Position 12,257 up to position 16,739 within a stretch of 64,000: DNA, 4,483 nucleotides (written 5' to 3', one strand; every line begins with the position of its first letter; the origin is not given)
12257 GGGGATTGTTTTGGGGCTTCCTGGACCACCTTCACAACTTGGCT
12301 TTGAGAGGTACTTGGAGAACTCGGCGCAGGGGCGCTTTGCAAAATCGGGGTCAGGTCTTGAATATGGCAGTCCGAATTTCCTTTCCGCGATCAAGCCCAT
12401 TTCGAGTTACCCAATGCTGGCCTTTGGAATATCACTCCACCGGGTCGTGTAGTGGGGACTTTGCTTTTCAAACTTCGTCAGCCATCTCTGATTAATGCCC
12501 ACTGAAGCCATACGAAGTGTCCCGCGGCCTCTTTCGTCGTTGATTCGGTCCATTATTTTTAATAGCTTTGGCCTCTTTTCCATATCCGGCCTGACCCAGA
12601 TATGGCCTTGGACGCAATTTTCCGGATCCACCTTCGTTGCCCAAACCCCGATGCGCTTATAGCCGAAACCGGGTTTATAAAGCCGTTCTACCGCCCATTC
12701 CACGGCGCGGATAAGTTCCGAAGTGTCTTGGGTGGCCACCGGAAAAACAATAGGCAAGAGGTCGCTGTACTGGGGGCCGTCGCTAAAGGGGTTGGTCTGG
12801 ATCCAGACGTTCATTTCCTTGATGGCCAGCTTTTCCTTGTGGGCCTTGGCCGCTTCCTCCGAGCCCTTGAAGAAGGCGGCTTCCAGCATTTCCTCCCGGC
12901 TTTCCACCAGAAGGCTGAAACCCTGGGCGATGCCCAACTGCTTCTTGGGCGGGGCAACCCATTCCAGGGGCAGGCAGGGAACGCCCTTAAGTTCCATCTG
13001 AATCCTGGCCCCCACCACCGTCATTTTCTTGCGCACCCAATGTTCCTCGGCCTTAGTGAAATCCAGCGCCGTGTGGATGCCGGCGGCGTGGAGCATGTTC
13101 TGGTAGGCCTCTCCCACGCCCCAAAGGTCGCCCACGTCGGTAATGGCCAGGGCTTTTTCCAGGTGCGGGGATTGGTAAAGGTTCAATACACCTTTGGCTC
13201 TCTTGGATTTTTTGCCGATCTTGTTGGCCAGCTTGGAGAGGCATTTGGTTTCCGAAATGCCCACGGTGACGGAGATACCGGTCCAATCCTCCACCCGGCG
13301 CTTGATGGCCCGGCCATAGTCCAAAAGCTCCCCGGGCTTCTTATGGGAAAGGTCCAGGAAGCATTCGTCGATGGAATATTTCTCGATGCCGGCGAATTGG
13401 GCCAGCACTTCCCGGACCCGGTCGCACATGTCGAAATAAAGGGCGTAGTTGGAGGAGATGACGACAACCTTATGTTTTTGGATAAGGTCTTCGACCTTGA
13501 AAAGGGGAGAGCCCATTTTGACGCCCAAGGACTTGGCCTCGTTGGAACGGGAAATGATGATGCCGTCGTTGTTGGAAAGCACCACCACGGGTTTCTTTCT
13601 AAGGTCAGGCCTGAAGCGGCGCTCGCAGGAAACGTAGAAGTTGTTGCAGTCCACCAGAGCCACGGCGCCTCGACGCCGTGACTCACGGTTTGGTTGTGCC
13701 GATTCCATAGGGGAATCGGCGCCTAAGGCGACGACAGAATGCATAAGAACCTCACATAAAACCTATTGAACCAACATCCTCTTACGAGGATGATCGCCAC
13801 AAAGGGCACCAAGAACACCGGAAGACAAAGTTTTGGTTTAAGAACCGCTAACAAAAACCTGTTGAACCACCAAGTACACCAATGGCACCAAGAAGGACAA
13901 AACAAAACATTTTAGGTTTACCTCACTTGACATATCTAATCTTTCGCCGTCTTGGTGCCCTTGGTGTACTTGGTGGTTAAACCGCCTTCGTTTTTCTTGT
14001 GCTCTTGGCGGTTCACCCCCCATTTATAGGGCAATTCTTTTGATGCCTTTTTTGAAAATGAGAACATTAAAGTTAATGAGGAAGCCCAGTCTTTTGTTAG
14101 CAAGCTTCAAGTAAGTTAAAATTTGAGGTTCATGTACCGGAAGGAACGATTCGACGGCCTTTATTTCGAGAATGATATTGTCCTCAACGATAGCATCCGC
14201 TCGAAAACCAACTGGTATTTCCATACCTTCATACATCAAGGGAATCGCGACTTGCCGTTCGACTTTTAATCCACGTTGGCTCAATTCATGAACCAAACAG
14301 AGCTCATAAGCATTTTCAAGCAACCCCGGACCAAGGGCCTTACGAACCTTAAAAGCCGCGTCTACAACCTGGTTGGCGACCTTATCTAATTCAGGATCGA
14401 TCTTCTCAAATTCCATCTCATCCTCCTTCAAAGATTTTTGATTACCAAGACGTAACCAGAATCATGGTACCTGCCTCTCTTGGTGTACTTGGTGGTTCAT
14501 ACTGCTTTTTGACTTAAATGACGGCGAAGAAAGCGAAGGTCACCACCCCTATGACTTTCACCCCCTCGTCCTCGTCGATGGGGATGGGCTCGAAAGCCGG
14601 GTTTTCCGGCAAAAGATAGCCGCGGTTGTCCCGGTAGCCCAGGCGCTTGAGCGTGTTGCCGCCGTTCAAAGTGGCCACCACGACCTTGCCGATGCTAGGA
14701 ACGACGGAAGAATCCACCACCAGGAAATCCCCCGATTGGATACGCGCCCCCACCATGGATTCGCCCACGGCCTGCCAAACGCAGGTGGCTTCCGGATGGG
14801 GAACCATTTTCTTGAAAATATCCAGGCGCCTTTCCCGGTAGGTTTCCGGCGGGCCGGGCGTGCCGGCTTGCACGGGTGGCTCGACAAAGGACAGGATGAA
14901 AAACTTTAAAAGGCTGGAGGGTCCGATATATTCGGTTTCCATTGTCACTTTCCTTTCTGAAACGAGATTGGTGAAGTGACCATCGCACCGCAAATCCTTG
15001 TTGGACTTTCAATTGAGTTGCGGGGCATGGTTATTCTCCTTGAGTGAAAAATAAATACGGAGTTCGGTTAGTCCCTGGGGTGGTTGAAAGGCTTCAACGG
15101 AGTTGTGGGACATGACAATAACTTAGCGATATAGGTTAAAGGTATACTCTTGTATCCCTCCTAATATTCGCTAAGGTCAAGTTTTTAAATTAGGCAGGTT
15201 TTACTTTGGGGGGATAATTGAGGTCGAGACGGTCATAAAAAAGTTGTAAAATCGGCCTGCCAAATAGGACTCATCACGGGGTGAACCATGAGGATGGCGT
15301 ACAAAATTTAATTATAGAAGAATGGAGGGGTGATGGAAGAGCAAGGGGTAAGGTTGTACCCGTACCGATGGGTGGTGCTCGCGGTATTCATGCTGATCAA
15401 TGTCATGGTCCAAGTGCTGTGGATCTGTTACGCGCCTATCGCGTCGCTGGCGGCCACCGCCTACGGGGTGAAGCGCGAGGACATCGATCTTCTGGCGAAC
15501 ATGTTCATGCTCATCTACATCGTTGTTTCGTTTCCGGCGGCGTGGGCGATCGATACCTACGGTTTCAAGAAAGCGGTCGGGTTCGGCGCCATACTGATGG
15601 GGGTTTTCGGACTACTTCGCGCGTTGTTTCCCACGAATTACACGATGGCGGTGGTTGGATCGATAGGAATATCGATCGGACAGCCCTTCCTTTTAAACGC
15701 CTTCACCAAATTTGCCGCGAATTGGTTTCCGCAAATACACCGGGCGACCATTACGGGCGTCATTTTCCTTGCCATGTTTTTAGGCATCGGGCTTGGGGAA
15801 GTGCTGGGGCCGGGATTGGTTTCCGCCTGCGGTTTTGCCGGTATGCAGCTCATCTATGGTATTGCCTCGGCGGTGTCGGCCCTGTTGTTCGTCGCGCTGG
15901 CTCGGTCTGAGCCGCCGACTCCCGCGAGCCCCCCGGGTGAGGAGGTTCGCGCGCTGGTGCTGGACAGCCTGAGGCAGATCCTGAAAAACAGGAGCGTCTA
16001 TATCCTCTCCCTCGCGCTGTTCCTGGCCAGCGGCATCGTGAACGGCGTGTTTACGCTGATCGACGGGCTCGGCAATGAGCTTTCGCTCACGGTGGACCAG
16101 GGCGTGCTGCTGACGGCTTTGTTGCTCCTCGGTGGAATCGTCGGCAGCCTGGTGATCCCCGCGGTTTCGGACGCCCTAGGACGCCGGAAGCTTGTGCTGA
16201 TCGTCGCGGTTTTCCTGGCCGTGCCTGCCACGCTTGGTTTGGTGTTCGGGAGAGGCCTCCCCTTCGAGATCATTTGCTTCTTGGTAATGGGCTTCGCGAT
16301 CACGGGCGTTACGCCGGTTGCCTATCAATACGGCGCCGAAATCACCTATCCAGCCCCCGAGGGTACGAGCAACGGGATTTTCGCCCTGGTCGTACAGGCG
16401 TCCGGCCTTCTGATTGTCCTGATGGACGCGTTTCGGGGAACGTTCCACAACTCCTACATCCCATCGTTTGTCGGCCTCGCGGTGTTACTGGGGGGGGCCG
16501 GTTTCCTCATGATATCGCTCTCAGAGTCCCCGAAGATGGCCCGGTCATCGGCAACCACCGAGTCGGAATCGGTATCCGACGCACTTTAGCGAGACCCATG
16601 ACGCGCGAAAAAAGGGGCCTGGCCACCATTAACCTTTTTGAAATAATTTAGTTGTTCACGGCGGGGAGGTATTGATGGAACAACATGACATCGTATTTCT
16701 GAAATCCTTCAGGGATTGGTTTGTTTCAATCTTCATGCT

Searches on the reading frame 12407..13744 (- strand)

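Call 6: search_protein_families(library=pfam, proteins=[window:12407-13744:-], max_evalue=0.01)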
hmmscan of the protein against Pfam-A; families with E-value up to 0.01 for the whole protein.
window:12407-13744:- (445 aa): 3 families
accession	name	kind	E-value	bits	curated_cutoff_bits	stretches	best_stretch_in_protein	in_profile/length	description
PF00817.25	IMS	-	9.5e-39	133.1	23.2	1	31-174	1-147/148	impB/mucB/samB family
PF13438.11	DUF4113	-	1.1e-17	64.3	24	1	393-442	2-51/51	Domain of unknown function (DUF4113)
PF11799.13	IMS_C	-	1.1e-08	35.9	20.7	1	268-380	2-107/109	impB/mucB/samB family C-terminal domain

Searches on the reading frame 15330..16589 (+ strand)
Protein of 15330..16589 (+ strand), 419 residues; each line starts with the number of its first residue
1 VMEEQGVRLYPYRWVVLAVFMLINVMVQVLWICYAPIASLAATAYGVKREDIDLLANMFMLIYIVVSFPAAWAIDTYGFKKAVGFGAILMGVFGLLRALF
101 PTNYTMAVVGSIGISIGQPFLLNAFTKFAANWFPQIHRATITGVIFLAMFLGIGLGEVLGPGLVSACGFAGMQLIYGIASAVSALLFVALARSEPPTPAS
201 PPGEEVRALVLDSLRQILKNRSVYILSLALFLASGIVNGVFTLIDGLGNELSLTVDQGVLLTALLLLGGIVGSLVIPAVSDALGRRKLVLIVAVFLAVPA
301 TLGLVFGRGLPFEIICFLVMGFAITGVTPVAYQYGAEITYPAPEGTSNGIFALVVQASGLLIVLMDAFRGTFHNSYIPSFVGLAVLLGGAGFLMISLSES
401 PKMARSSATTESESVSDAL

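Call 6: search_protein_families(library=pfam, proteins=[window:15330-16589:+], max_evalue=0.01)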
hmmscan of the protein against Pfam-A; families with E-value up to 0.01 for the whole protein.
window:15330-16589:+ (419 aa): 2 families
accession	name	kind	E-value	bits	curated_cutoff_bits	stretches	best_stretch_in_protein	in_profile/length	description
PF07690.21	MFS_1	-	2.3e-39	135.8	33.4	2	21-361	2-345/347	Major Facilitator Superfamily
PF00083.30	Sugar_tr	-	4.1e-09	36.3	22.3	1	254-402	45-196/452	Sugar (and other) transporter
